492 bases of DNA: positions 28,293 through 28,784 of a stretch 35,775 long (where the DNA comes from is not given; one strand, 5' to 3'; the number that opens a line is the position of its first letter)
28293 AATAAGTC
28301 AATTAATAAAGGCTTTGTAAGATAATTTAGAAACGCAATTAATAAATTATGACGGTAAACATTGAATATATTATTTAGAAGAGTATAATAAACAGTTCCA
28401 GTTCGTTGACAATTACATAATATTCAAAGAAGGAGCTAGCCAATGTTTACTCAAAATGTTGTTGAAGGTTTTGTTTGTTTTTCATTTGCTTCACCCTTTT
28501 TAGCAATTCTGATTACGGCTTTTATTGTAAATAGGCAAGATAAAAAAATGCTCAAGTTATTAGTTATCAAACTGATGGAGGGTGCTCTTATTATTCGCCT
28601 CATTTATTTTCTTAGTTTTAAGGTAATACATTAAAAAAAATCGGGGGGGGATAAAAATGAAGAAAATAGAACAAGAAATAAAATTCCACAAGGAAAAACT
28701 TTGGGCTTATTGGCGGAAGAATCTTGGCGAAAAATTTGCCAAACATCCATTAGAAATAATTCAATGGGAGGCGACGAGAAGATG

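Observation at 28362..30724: Radical SAM/SPASM, short Cys-free peptide and methyltransferase cluster: candidate RiPP pathway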

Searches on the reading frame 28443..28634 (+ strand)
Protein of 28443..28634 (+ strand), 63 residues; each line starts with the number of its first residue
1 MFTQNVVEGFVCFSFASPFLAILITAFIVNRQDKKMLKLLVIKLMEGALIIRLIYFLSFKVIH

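Call 3: search_protein_families(library=pfam, proteins=[window:28443-28634:+], max_evalue=0.01)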
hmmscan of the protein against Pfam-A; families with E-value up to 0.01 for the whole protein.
window:28443-28634:+ (63 aa): 0 families

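Call 4: search_protein_families(library=ncbifam, proteins=[window:28443-28634:+], max_evalue=0.01)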
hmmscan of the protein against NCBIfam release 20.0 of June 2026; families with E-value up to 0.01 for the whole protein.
window:28443-28634:+ (63 aa): 0 families

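Call 68: list_cluster_members(proteins=[P0001, P0242, window:28443-28631:+, window:30008-30721:+])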
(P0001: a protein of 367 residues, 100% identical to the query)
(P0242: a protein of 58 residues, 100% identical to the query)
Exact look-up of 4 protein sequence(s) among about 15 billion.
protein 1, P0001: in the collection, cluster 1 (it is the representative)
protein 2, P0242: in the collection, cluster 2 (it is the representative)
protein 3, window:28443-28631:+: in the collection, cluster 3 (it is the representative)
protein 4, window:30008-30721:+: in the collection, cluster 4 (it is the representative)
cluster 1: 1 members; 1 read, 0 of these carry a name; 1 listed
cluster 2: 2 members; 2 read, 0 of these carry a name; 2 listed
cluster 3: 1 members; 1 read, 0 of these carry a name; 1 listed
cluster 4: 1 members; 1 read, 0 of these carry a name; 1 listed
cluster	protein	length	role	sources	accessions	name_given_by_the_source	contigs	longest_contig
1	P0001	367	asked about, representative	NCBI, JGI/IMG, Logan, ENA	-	-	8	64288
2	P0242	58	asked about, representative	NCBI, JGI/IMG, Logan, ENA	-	-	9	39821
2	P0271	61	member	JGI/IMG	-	-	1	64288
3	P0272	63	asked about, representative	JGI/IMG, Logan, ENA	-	-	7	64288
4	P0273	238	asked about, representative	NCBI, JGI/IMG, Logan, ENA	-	-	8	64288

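Call 77: search_protein_representatives(protein=window:28443-28631:+)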
Query: 63 residues. Proteins with E-value up to 0.001 (for the whole library): 2; up to 1e-10: 1; up to 1e-30: 1. The best 2 are listed.
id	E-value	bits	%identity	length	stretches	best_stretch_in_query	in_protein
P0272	8.1e-32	123.1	100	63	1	1-63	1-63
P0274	9.8e-04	35.3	35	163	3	6-40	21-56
